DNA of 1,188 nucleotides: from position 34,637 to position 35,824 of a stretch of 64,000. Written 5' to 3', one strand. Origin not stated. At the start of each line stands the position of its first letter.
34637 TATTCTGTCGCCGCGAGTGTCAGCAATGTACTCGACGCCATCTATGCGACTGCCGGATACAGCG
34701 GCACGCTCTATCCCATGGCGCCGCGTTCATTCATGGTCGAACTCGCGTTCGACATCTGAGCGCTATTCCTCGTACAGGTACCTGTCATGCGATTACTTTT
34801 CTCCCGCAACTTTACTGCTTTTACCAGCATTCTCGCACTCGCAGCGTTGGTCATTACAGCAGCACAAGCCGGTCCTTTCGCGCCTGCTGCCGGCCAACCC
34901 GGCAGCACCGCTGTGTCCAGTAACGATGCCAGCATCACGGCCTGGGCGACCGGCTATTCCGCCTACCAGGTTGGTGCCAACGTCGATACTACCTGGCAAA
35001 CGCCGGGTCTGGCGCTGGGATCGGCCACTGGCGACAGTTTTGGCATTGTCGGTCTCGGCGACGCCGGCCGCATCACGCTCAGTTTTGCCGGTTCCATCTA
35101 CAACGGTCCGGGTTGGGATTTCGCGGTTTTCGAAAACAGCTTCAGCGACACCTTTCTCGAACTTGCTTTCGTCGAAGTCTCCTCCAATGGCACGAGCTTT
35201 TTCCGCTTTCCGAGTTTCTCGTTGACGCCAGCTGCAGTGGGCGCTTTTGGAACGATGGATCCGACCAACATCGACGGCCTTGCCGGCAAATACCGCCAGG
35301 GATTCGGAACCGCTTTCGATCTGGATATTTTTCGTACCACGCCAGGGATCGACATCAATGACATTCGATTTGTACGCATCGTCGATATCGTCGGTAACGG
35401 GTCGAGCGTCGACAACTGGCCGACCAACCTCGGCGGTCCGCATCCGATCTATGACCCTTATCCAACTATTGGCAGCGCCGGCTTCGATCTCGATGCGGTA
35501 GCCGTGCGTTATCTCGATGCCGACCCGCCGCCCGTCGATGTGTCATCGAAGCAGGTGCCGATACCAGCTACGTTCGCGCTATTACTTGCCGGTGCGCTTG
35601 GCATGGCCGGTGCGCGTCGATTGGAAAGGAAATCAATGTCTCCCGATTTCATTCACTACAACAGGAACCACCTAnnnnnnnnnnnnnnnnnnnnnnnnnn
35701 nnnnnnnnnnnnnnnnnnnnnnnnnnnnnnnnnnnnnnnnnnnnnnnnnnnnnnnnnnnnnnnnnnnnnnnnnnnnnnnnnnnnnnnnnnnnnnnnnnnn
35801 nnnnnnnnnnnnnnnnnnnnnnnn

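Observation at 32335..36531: Cobalamin riboswitch driving a BtuB-like receptor plus two surface-tagged accessory proteins (one DUF4465-like): a Bacteroidetes-style B12-capture module in a proteobacterium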

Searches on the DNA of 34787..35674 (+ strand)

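Call 21: search_rna_families(sources=[L002, L003, L004, L007, L008, L013, L019, L020, L023, L025, L030], threshold=gathering)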
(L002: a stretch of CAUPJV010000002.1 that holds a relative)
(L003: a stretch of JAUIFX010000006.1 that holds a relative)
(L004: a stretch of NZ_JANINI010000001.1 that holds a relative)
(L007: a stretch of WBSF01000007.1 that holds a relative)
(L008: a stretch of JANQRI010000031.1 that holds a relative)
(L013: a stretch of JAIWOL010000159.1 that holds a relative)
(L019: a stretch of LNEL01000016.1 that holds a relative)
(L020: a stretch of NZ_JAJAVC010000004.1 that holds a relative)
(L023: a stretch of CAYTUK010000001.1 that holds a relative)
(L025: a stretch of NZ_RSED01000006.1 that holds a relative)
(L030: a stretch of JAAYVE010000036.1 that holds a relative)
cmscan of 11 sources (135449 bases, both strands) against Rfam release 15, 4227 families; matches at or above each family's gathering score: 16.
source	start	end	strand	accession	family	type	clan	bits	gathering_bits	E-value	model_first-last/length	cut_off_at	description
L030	1198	1382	+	RF00174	Cobalamin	Cis-reg; riboswitch;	CL00101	113.1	31.5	3.2e-27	1-189/189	no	Cobalamin riboswitch aptamer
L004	5626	5843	+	RF00174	Cobalamin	Cis-reg; riboswitch;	CL00101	108.8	31.5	5.2e-26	1-189/189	no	Cobalamin riboswitch aptamer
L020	5689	5910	+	RF00174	Cobalamin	Cis-reg; riboswitch;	CL00101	107.5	31.5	1.2e-25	1-189/189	no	Cobalamin riboswitch aptamer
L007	5661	5866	+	RF00174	Cobalamin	Cis-reg; riboswitch;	CL00101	104.2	31.5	1.1e-24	1-189/189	no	Cobalamin riboswitch aptamer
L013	3971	4173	+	RF00174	Cobalamin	Cis-reg; riboswitch;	CL00101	102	31.5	4.7e-24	1-189/189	no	Cobalamin riboswitch aptamer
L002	5505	5747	+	RF00174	Cobalamin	Cis-reg; riboswitch;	CL00101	99.8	31.5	1.9e-23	1-189/189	no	Cobalamin riboswitch aptamer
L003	3533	3749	+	RF00174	Cobalamin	Cis-reg; riboswitch;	CL00101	95.6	31.5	3.3e-22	1-189/189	no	Cobalamin riboswitch aptamer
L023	2078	2342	+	RF00174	Cobalamin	Cis-reg; riboswitch;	CL00101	94.6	31.5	6.3e-22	1-189/189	no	Cobalamin riboswitch aptamer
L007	8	213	-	RF00174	Cobalamin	Cis-reg; riboswitch;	CL00101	94.3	31.5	7.5e-22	1-189/189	no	Cobalamin riboswitch aptamer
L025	5504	5760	+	RF00174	Cobalamin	Cis-reg; riboswitch;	CL00101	87.6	31.5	6.2e-20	1-189/189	no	Cobalamin riboswitch aptamer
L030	4423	4619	+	RF00174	Cobalamin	Cis-reg; riboswitch;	CL00101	70.1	31.5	6.4e-15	45-169/189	no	Cobalamin riboswitch aptamer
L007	10331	10515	+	RF00013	6S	Gene;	-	68.6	46.4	4.1e-11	1-187/187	no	6S / SsrS RNA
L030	4973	5048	+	RF03167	c-di-GMP-I-GGC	Cis-reg; riboswitch;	CL00126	66.2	59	4.2e-13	1-80/80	no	c-di-GMP-I-GGC riboswitch aptamer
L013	8639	8823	+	RF00013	6S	Gene;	-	64.2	46.4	4.6e-10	1-187/187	no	6S / SsrS RNA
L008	3465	3672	+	RF00174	Cobalamin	Cis-reg; riboswitch;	CL00101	60.4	31.5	3.8e-12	1-189/189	no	Cobalamin riboswitch aptamer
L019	3532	3713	+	RF00174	Cobalamin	Cis-reg; riboswitch;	CL00101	54.2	31.5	2.2e-10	1-189/189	no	Cobalamin riboswitch aptamer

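Call 22: search_rna_families(sources=[L036, L039, L041, L043, L045, L046, L050, L051, L057, L059, L063, L078, L074], threshold=gathering)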
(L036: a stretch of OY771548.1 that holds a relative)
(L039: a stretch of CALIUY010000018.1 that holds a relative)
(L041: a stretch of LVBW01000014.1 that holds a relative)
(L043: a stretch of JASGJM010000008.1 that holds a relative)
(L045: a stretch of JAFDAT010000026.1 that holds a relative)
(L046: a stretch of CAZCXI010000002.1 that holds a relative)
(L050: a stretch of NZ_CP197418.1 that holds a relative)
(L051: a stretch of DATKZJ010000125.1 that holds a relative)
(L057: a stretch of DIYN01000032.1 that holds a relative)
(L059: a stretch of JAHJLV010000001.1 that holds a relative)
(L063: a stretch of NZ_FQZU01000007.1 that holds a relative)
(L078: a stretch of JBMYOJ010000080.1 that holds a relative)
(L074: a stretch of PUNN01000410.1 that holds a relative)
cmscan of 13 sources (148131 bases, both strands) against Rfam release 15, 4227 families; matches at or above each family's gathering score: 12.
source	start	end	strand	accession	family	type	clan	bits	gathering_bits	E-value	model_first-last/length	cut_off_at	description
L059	4747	4961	+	RF00174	Cobalamin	Cis-reg; riboswitch;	CL00101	105.3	31.5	5.7e-25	1-189/189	no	Cobalamin riboswitch aptamer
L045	1915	2125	+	RF00174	Cobalamin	Cis-reg; riboswitch;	CL00101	102.9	31.5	2.9e-24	1-189/189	no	Cobalamin riboswitch aptamer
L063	5602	5848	+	RF00174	Cobalamin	Cis-reg; riboswitch;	CL00101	98.5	31.5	5.3e-23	1-189/189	no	Cobalamin riboswitch aptamer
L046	1404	1610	+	RF00174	Cobalamin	Cis-reg; riboswitch;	CL00101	89.8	31.5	1.6e-20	1-189/189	no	Cobalamin riboswitch aptamer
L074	3457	3618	+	RF00174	Cobalamin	Cis-reg; riboswitch;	CL00101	70.6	31.5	5.1e-15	1-189/189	no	Cobalamin riboswitch aptamer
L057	4820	4997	+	RF00174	Cobalamin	Cis-reg; riboswitch;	CL00101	65.8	31.5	1.1e-13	1-189/189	no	Cobalamin riboswitch aptamer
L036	4472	4728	+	RF00174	Cobalamin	Cis-reg; riboswitch;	CL00101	63.9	31.5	4e-13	1-189/189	no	Cobalamin riboswitch aptamer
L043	2743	2881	+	RF00174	Cobalamin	Cis-reg; riboswitch;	CL00101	59.2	31.5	8.9e-12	47-167/189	no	Cobalamin riboswitch aptamer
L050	4410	4695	+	RF00174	Cobalamin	Cis-reg; riboswitch;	CL00101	57.8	31.5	2.3e-11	1-189/189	no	Cobalamin riboswitch aptamer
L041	8289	8371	-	RF00005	tRNA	Gene; tRNA;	CL00001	56.4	29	4.1e-09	1-71/71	no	tRNA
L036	1832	1958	+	RF01051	c-di-GMP-I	Cis-reg; riboswitch;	CL00126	51.4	35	8.9e-07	1-87/87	no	c-di-GMP-I riboswitch aptamer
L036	4298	4390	+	RF01051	c-di-GMP-I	Cis-reg; riboswitch;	CL00126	48.4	35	5e-06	1-87/87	no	c-di-GMP-I riboswitch aptamer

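Call 43: search_rna_families(sources=[L001, L005, L006, L009, L010, L011, L012, L014, L015, L016, L017, L018, L021, L029, L034, L040], threshold=gathering)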
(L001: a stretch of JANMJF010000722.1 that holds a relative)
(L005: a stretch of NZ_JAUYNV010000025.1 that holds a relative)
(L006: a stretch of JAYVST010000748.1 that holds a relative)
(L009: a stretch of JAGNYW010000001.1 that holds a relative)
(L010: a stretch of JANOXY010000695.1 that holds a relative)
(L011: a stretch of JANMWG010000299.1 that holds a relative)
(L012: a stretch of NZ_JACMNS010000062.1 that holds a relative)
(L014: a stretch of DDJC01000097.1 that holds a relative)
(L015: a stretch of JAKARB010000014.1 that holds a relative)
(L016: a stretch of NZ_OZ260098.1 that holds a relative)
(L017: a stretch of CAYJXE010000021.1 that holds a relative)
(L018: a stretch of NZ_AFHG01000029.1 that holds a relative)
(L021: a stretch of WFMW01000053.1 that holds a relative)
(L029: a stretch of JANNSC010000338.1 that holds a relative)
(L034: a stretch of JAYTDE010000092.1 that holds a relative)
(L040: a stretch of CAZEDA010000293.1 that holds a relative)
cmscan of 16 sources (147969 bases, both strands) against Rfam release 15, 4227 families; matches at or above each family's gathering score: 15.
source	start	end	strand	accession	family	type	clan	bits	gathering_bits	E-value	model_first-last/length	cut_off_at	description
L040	29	250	+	RF00174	Cobalamin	Cis-reg; riboswitch;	CL00101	111.2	31.5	1.2e-26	1-189/189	no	Cobalamin riboswitch aptamer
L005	5639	5856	+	RF00174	Cobalamin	Cis-reg; riboswitch;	CL00101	110.7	31.5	1.6e-26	1-189/189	no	Cobalamin riboswitch aptamer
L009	5624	5842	+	RF00174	Cobalamin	Cis-reg; riboswitch;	CL00101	110.3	31.5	2.2e-26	1-189/189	no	Cobalamin riboswitch aptamer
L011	3650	3871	+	RF00174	Cobalamin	Cis-reg; riboswitch;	CL00101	110.2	31.5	2.3e-26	1-189/189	no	Cobalamin riboswitch aptamer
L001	1803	2015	+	RF00174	Cobalamin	Cis-reg; riboswitch;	CL00101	106.1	31.5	3.4e-25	1-189/189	no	Cobalamin riboswitch aptamer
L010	669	882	+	RF00174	Cobalamin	Cis-reg; riboswitch;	CL00101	105.1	31.5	6.5e-25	1-189/189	no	Cobalamin riboswitch aptamer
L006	878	1097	+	RF00174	Cobalamin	Cis-reg; riboswitch;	CL00101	104.6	31.5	9.2e-25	1-189/189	no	Cobalamin riboswitch aptamer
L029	208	453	+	RF00174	Cobalamin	Cis-reg; riboswitch;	CL00101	104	31.5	1.4e-24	1-189/189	no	Cobalamin riboswitch aptamer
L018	5555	5777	+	RF00174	Cobalamin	Cis-reg; riboswitch;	CL00101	102.4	31.5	3.9e-24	1-189/189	no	Cobalamin riboswitch aptamer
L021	2261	2497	+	RF00174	Cobalamin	Cis-reg; riboswitch;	CL00101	100.8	31.5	1.1e-23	1-189/189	no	Cobalamin riboswitch aptamer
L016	5606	5826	+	RF00174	Cobalamin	Cis-reg; riboswitch;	CL00101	100.7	31.5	1.2e-23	1-189/189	no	Cobalamin riboswitch aptamer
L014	5586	5821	+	RF00174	Cobalamin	Cis-reg; riboswitch;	CL00101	100.3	31.5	1.6e-23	1-189/189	no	Cobalamin riboswitch aptamer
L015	5506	5750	+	RF00174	Cobalamin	Cis-reg; riboswitch;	CL00101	96.9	31.5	1.5e-22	1-189/189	no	Cobalamin riboswitch aptamer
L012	5316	5556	+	RF00174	Cobalamin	Cis-reg; riboswitch;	CL00101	95.1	31.5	4.7e-22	1-189/189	no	Cobalamin riboswitch aptamer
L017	5519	5749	+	RF00174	Cobalamin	Cis-reg; riboswitch;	CL00101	91.3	31.5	5.7e-21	1-189/189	no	Cobalamin riboswitch aptamer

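Call 44: search_rna_families(sources=[L022, L024, L026, L027, L028, L031, L032, L033, L035, L037, L038, L042, L044, L049], threshold=gathering)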
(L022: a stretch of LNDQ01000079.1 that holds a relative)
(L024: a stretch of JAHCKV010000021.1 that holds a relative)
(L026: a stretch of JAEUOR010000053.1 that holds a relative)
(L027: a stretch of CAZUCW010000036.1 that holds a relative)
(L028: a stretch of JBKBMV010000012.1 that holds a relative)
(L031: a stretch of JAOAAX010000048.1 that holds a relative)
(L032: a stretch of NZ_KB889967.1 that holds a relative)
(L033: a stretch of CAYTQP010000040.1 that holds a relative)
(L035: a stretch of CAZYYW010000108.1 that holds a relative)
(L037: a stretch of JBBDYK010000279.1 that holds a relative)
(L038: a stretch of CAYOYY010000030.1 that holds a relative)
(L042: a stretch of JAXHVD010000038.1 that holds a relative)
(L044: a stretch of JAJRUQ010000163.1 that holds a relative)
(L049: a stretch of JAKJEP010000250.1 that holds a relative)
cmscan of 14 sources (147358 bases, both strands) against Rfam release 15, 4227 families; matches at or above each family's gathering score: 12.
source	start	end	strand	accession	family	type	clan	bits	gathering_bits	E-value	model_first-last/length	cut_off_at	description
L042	4793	4980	-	RF00174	Cobalamin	Cis-reg; riboswitch;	CL00101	114.9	31.5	1e-27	1-189/189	no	Cobalamin riboswitch aptamer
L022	5544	5788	+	RF00174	Cobalamin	Cis-reg; riboswitch;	CL00101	110.5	31.5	1.9e-26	1-189/189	no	Cobalamin riboswitch aptamer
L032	5597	5815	+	RF00174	Cobalamin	Cis-reg; riboswitch;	CL00101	110.5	31.5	1.9e-26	1-189/189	no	Cobalamin riboswitch aptamer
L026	5578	5796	+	RF00174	Cobalamin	Cis-reg; riboswitch;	CL00101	106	31.5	3.6e-25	1-189/189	no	Cobalamin riboswitch aptamer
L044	1475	1684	+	RF00174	Cobalamin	Cis-reg; riboswitch;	CL00101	105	31.5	7.3e-25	1-189/189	no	Cobalamin riboswitch aptamer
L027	5541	5781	+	RF00174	Cobalamin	Cis-reg; riboswitch;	CL00101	100.9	31.5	1.1e-23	1-189/189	no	Cobalamin riboswitch aptamer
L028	5600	5841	+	RF00174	Cobalamin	Cis-reg; riboswitch;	CL00101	91.9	31.5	4e-21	1-189/189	no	Cobalamin riboswitch aptamer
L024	5604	5866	+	RF00174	Cobalamin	Cis-reg; riboswitch;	CL00101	90.5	31.5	9.7e-21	1-189/189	no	Cobalamin riboswitch aptamer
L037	4675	4898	+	RF00174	Cobalamin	Cis-reg; riboswitch;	CL00101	84.7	31.5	4.7e-19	1-189/189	no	Cobalamin riboswitch aptamer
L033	4653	4843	+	RF00174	Cobalamin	Cis-reg; riboswitch;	CL00101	81.7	31.5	3.2e-18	1-189/189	no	Cobalamin riboswitch aptamer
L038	517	600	+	RF03167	c-di-GMP-I-GGC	Cis-reg; riboswitch;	CL00126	64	59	2e-12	1-80/80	no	c-di-GMP-I-GGC riboswitch aptamer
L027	4592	4774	-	RF00013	6S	Gene;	-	52.3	46.4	3.4e-07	1-187/187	no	6S / SsrS RNA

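Call 46: search_rna_families(sources=[L047, L048, L052, L053, L054, L055, L056, L058, L060, L061, L062, L064, L065, L076, L080, L077], threshold=gathering)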
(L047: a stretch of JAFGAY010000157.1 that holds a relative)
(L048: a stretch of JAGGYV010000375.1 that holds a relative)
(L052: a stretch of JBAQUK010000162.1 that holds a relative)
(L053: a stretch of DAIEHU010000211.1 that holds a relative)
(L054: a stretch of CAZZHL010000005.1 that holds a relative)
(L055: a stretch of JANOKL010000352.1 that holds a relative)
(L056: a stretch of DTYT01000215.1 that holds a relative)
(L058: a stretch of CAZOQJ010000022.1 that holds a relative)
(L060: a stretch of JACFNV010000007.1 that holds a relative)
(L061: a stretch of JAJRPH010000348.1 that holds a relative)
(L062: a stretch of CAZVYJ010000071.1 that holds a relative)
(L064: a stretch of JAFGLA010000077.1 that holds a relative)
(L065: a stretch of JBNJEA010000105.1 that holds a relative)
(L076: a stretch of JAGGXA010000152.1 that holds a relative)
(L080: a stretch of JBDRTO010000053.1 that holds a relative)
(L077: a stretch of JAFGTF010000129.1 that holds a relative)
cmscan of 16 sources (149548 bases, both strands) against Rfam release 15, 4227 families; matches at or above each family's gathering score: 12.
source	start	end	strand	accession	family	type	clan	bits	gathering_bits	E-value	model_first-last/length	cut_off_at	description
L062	4651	4847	+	RF00174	Cobalamin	Cis-reg; riboswitch;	CL00101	115.2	31.5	8.6e-28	1-189/189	no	Cobalamin riboswitch aptamer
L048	2370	2552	+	RF00174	Cobalamin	Cis-reg; riboswitch;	CL00101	114.9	31.5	1e-27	1-189/189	no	Cobalamin riboswitch aptamer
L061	1090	1273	+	RF00174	Cobalamin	Cis-reg; riboswitch;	CL00101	111.4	31.5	1.1e-26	1-189/189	no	Cobalamin riboswitch aptamer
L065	2598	2780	+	RF00174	Cobalamin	Cis-reg; riboswitch;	CL00101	111.4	31.5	1.1e-26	1-189/189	no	Cobalamin riboswitch aptamer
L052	2753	2934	+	RF00174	Cobalamin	Cis-reg; riboswitch;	CL00101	106.7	31.5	2.3e-25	1-189/189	no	Cobalamin riboswitch aptamer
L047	5506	5715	+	RF00174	Cobalamin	Cis-reg; riboswitch;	CL00101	102.2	31.5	4.5e-24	1-189/189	no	Cobalamin riboswitch aptamer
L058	4924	5140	+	RF00174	Cobalamin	Cis-reg; riboswitch;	CL00101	75.9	31.5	1.5e-16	1-189/189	no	Cobalamin riboswitch aptamer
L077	583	788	+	RF00174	Cobalamin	Cis-reg; riboswitch;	CL00101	69.4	31.5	1.1e-14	1-189/189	no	Cobalamin riboswitch aptamer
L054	4874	5120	+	RF00174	Cobalamin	Cis-reg; riboswitch;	CL00101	65.8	31.5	1.2e-13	1-189/189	no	Cobalamin riboswitch aptamer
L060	3489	3660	+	RF00174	Cobalamin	Cis-reg; riboswitch;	CL00101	62.7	31.5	9.3e-13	1-189/189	no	Cobalamin riboswitch aptamer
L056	4533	4756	+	RF00174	Cobalamin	Cis-reg; riboswitch;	CL00101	55.5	31.5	1e-10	1-189/189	no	Cobalamin riboswitch aptamer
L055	1254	1393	+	RF00174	Cobalamin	Cis-reg; riboswitch;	CL00101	55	31.5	1.5e-10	47-167/189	no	Cobalamin riboswitch aptamer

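Call 47: search_rna_families(sources=[L066, L067, L068, L069, L070, L071, L072, L073, L075, L079], threshold=gathering)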
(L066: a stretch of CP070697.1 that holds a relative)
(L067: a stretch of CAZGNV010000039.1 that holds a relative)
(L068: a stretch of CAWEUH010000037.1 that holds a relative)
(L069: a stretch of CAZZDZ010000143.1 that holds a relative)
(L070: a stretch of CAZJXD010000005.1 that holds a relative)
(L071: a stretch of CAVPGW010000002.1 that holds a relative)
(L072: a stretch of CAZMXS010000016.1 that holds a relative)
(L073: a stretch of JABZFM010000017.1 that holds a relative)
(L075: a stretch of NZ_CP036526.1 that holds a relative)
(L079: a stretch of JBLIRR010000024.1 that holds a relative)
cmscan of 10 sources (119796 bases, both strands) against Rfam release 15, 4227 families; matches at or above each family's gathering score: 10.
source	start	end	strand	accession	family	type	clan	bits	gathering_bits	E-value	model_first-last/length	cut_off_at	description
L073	2888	3071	+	RF00174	Cobalamin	Cis-reg; riboswitch;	CL00101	127.6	31.5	2e-31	1-189/189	no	Cobalamin riboswitch aptamer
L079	2486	2671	+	RF00174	Cobalamin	Cis-reg; riboswitch;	CL00101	96.2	31.5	1.9e-22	1-189/189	no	Cobalamin riboswitch aptamer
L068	10649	10813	-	RF00174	Cobalamin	Cis-reg; riboswitch;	CL00101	95.7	31.5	2.6e-22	1-189/189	no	Cobalamin riboswitch aptamer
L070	2841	3048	+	RF00174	Cobalamin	Cis-reg; riboswitch;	CL00101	93.2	31.5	1.4e-21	1-189/189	no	Cobalamin riboswitch aptamer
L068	5297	5479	+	RF00174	Cobalamin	Cis-reg; riboswitch;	CL00101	82.3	31.5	1.8e-18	1-189/189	no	Cobalamin riboswitch aptamer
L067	894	1155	+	RF00174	Cobalamin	Cis-reg; riboswitch;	CL00101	74.8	31.5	2.5e-16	1-189/189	no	Cobalamin riboswitch aptamer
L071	4739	4967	+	RF00174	Cobalamin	Cis-reg; riboswitch;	CL00101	73.1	31.5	7.6e-16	1-189/189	no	Cobalamin riboswitch aptamer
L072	4859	5032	+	RF00174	Cobalamin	Cis-reg; riboswitch;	CL00101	69.3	31.5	9.6e-15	1-189/189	no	Cobalamin riboswitch aptamer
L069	1096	1328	+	RF00174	Cobalamin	Cis-reg; riboswitch;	CL00101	58.7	31.5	1.1e-11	1-189/189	no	Cobalamin riboswitch aptamer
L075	4585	4834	+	RF00174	Cobalamin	Cis-reg; riboswitch;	CL00101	58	31.5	1.6e-11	1-189/189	no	Cobalamin riboswitch aptamer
